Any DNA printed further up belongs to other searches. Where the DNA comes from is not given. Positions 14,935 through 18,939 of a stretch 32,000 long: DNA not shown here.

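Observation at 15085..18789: Orphan 1,234-aa low-GC ORF docked to the type I R-M operon: candidate uncharacterised defence gene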

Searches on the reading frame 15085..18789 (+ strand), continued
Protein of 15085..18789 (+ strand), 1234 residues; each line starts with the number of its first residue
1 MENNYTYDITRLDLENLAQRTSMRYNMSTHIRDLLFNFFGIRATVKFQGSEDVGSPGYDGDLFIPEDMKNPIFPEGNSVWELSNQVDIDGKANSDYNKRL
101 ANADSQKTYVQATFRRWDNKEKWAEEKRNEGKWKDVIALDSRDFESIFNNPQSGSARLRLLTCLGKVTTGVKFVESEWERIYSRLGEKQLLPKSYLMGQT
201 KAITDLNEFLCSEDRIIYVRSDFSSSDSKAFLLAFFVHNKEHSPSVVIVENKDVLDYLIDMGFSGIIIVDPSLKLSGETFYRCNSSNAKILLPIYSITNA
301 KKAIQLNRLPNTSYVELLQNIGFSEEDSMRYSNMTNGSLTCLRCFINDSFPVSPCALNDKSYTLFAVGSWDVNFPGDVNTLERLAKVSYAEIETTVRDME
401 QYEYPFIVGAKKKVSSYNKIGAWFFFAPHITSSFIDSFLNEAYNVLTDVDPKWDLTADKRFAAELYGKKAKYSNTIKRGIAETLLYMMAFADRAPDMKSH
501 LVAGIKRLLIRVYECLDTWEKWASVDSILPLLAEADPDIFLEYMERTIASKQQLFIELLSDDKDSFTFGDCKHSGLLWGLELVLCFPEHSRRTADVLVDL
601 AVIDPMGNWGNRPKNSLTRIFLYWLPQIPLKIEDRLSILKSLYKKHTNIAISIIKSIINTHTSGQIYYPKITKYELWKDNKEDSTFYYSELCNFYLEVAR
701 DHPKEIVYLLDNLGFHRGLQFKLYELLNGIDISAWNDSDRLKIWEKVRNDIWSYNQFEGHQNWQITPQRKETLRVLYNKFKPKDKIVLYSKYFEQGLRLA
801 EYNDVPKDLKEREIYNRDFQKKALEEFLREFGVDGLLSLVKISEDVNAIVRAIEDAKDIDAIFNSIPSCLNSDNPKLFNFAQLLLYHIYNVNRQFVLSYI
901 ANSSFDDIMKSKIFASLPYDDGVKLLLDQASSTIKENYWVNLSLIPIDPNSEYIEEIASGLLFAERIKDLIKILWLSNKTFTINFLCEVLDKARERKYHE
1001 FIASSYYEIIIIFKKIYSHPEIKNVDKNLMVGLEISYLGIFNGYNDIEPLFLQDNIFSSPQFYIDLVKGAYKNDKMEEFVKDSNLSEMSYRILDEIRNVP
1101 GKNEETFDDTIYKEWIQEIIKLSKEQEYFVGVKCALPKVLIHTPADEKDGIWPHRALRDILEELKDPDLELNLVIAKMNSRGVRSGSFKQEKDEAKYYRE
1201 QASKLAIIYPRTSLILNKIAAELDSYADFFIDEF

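Call 41: search_solved_structures(query=A1, max_evalue=10)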
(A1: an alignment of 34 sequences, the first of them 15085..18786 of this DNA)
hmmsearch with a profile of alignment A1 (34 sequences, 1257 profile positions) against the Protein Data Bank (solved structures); distinct sequences matched with E-value up to 10: 11.
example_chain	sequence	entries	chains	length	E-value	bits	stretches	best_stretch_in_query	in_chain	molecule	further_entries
1zbm_A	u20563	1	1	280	0.17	12.8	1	148-243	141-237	hypothetical protein AF1704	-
5ks9_E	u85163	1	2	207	0.36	11.7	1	185-237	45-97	Bel502 TCR alpha TRAV20*01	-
8gac_A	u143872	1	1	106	0.36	11.7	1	946-1022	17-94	CTLA-4 binder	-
2lse_A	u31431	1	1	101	0.49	11.2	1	712-787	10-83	Four Helix Bundle Protein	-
6xco_D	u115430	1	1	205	0.59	11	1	185-237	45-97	T-CELL-RECEPTOR, A1.9-alpha chain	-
5ksb_E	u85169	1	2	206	0.75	10.6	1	185-234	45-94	T15 TCR alpha TRAV20*02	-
3mv7_D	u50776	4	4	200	1.1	10.1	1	185-233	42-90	alpha chain of the TK3 TCR | TK3 TCR alpha chain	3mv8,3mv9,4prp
4pri_D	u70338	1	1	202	1.1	10.1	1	185-233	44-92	TK3 TCR alpha chain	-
4prh_D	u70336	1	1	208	1.2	10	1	185-233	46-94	TK3 TCR alpha chain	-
8es9_A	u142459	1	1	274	1.5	9.6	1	185-236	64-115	PN45428 TCR alpha chain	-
5ksa_C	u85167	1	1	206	1.8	9.4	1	185-232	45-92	Bel602 alpha TRAV20*01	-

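Call 64: list_cluster_members(proteins=[P0006, P0033, P0001, P0002, P0007, P0014])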
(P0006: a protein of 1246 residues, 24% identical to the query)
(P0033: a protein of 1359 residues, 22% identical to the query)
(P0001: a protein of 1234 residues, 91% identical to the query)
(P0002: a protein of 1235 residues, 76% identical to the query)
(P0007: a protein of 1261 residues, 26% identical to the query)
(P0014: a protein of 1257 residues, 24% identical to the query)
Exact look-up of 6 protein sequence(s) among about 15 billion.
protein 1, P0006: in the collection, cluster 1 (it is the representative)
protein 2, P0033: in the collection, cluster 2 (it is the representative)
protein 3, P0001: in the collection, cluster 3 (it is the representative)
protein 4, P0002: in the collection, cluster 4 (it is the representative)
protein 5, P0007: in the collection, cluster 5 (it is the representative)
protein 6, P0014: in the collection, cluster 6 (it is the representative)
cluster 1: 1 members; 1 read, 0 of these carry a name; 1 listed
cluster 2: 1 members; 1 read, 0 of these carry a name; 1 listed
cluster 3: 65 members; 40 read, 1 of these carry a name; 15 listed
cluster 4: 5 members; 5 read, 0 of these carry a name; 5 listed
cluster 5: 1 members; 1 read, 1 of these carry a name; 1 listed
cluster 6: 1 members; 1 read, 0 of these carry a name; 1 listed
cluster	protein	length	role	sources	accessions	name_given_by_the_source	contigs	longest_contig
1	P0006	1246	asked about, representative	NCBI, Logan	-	-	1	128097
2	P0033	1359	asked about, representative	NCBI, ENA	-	-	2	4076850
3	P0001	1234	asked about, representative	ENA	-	-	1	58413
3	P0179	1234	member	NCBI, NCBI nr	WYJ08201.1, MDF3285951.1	hypothetical protein P3B99_003550 [Opitutia bacterium KCR 482] | hypothetical protein [Opitutae bacterium KCR 482]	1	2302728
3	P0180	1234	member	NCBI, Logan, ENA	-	-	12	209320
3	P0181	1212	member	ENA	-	-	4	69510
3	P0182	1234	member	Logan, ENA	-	-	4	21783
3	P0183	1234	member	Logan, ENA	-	-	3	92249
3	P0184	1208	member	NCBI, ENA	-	-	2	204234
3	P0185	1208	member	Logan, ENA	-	-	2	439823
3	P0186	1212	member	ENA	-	-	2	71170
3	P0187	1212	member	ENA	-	-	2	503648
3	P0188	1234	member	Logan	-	-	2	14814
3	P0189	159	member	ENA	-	-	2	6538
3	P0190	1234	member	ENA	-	-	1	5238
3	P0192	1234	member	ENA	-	-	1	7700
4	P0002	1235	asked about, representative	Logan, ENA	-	-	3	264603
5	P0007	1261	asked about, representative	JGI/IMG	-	hypothetical protein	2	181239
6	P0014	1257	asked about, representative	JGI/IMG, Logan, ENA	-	-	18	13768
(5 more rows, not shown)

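Call 69: search_protein_families(library=padloc, proteins=[P0012, P0016, P0019, P0032, P0033, P0030], max_evalue=0.01)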
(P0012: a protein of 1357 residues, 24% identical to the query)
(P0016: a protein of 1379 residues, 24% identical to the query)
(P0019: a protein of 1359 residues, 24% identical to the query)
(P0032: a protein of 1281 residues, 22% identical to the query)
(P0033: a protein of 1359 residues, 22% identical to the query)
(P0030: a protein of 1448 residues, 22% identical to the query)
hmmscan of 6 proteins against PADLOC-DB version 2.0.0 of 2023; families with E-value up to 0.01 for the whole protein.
P0012 (1357 aa): 1 family
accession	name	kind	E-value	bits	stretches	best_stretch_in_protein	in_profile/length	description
PDLC03946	RmrA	-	0.0063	13.3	0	19-64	10-55/357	-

P0016 (1379 aa): 7 families
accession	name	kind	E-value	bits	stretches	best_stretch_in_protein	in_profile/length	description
PDLC02926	HTH_VI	-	3e-09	35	1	5-71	2-67/92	-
PDLC04142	capH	-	4.9e-08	32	1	1-103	3-91/103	capH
PDLC03951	RmrA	-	7.1e-05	19.9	1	8-66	12-69/400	-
PDLC03665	Control_protein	-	0.00031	18.9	1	5-67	9-71/77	control protein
PDLC03954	RmrA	-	0.00059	16.9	1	6-64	12-69/380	-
PDLC03312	MTase_II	-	0.0016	14.2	1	5-83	61-138/1344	Type II methyltransferase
PDLC03668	Control_protein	-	0.0098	14.4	0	9-40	13-44/79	control protein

P0019 (1359 aa): 1 family
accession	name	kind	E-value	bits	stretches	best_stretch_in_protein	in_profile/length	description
PDLC03665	Control_protein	-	0.00067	17.9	1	12-68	9-67/77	control protein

P0032 (1281 aa): 1 family
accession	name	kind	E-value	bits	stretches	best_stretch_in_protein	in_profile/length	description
PDLC04133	mad1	-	0.00025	19.3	1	6-32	5-31/60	mads_1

P0033 (1359 aa): 2 families
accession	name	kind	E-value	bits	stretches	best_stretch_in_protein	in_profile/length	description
PDLC04775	PDC-M69A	-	7.7e-06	24.4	1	10-78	7-75/113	-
PDLC02926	HTH_VI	-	8.8e-05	20.7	1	22-76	13-67/92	-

P0030 (1448 aa): 0 families

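Call 73: search_protein_families(library=padloc, proteins=[P0006, P0008, P0010, P0011, P0018, P0020, P0021], max_evalue=1)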
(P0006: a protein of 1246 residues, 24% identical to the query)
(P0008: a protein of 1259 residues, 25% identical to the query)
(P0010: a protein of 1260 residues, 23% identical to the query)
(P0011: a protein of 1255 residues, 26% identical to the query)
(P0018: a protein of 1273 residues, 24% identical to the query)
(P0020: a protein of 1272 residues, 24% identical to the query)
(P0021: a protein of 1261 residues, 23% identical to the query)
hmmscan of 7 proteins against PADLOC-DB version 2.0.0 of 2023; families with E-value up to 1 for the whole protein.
P0006 (1246 aa): 0 families

P0008 (1259 aa): 0 families

P0010 (1260 aa): 0 families

P0011 (1255 aa): 0 families

P0018 (1273 aa): 0 families

P0020 (1272 aa): 0 families

P0021 (1261 aa): 0 families

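Call 74: search_protein_families(library=padloc, proteins=[P0028, P0029, P0024, P0025, P0022, P0027, P0031], max_evalue=1)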
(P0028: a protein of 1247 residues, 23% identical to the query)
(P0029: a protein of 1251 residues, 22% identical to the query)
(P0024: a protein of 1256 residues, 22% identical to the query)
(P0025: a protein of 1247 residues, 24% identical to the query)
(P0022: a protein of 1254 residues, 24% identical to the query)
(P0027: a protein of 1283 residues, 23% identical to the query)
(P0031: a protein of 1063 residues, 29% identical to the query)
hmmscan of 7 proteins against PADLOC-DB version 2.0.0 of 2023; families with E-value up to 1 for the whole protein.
P0028 (1247 aa): 0 families

P0029 (1251 aa): 1 family
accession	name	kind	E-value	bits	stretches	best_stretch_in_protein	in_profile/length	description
PDLC00418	ThsB1|ThsB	-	0.0095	13.8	1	1172-1231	77-133/155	TIR-like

P0024 (1256 aa): 0 families

P0025 (1247 aa): 0 families

P0022 (1254 aa): 0 families

P0027 (1283 aa): 0 families

P0031 (1063 aa): 0 families

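Call 75: search_protein_families(library=padloc, proteins=[P0007, P0009, P0013, P0015, P0014, P0017, P0023], max_evalue=1)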
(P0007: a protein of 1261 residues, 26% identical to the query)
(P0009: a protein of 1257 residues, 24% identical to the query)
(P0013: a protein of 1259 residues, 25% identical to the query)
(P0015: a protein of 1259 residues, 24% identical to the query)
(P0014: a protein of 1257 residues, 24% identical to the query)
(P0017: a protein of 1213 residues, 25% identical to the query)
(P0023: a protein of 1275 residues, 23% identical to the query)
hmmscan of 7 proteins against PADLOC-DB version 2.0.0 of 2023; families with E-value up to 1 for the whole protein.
P0007 (1261 aa): 0 families

P0009 (1257 aa): 0 families

P0013 (1259 aa): 0 families

P0015 (1259 aa): 1 family
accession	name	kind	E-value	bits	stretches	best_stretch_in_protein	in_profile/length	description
PDLC00047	DruH3|DruH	-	0.0061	12.4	1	1209-1253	241-285/1118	Unknown function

P0014 (1257 aa): 1 family
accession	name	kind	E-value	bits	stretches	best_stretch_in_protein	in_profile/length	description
PDLC00446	JetA1|JetA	-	0.018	11.7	1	661-760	374-478/505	DUF3375 domain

P0017 (1213 aa): 0 families

P0023 (1275 aa): 1 family
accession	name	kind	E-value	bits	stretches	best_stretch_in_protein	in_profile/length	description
PDLC03991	PD-Lambda-4_A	-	0.00017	17.4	1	586-694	595-707/1283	-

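Call 80: search_dna_similar(query=P0023, collection=plasmids, mode=protein, max_evalue=0.001, max_rows=25)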
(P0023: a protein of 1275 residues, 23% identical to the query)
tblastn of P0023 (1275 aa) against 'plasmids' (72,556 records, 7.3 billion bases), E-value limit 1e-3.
Records with a match: 24; places in all: 24; records where one place covers at least 80% of the query: 20.
Best place of each record, by identity: <60% 24.
By first word of the organism name: Rhizobium 6; Shewanella 3; Ralstonia 2; Cupriavidus 2; Acetobacter 1; Aminobacter 1; Thalassospira 1; Bradyrhizobium 1; Arthrobacter 1; Adhaeribacter 1; and 5 more.
By predicted mobility (MOB-suite, as given by PLSDB): conjugative 11; non-mobilizable 8; mobilizable 5.
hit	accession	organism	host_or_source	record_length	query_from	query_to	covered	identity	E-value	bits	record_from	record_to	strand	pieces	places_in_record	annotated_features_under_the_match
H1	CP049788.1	Ralstonia solanacearum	whole organism,isolated from the ...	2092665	1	1271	100%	32.5%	2e-176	587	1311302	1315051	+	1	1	hypothetical protein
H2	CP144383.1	Ralstonia solanacearum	tobacco,whole organism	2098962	1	1271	100%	32.5%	2e-176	587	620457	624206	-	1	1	hypothetical protein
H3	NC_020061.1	Rhizobium tropici CIAT 899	Phaseolus vulgaris root nodule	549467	1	1269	100%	30.3%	1e-155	526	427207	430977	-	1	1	helix-turn-helix transcriptional regulator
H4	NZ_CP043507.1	Acetobacter vaccinii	cell culture,blue berry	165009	1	1269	100%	30.3%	6e-150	509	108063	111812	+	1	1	helix-turn-helix transcriptional regulator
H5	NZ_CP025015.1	Rhizobium leguminosarum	Lotus corniculatus,Bacteria culture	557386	1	1269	100%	30.0%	1e-151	514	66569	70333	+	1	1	helix-turn-helix transcriptional regulator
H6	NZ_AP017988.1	Aminobacter sp. SS-2016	Lotus japoicus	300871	1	1269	100%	29.9%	2e-144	494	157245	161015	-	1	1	helix-turn-helix transcriptional regulator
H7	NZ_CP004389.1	Thalassospira xiamenensis M-5 = DSM 17429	surface seawater from the sea close to ...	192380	1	1269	100%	29.8%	3e-134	463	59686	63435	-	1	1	helix-turn-helix transcriptional regulator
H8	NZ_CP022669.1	Rhizobium leguminosarum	single cell,root nodules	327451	1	1269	100%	29.0%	3e-145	496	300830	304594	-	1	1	helix-turn-helix transcriptional regulator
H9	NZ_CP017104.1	Rhizobium gallicum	Phaseolus vulgaris,Whole ...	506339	1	1269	100%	29.0%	1e-140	482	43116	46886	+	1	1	helix-turn-helix transcriptional regulator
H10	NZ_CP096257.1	Bradyrhizobium barranii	Glycine max cv. AC Glengarry,Cell ...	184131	1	1237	97%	29.5%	2e-132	457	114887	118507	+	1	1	hypothetical protein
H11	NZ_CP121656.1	Rhizobium sp. CB3171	Calliandra calothyrsus,cell culture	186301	1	1269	100%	28.8%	3e-138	475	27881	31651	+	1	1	helix-turn-helix transcriptional regulator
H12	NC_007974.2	Cupriavidus metallidurans CH34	-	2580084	1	1269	100%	28.6%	1e-135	467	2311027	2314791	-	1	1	none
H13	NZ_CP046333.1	Cupriavidus metallidurans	sedimentation pond in a zinc factory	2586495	1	1269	100%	28.6%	1e-135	467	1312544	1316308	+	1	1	none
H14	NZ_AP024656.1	Arthrobacter sp. NicSoilB8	-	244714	3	1269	99%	27.4%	3e-111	394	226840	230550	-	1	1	helix-turn-helix domain-containing protein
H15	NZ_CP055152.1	Adhaeribacter radiodurans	Cell culture,rhizospheric soil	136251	1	1271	100%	26.3%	4e-129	448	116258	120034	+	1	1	hypothetical protein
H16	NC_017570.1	Shewanella baltica BA175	-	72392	4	1267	99%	26.3%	6e-90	329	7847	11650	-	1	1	hypothetical protein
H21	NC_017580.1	Shewanella baltica OS117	-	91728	362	1272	71%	26.0%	4e-61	239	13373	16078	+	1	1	hypothetical protein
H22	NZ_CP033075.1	Buttiauxella sp. 3AFRM03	Cerambycidae sp.,pure isolate,larvae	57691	375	1231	67%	25.8%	1e-63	247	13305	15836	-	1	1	hypothetical protein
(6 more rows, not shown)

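Call 81: search_dna_similar(query=window:15085-18786:+, collection=phages, mode=protein, max_evalue=0.001, max_rows=15)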
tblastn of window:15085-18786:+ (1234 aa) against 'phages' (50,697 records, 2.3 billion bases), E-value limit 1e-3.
No match.
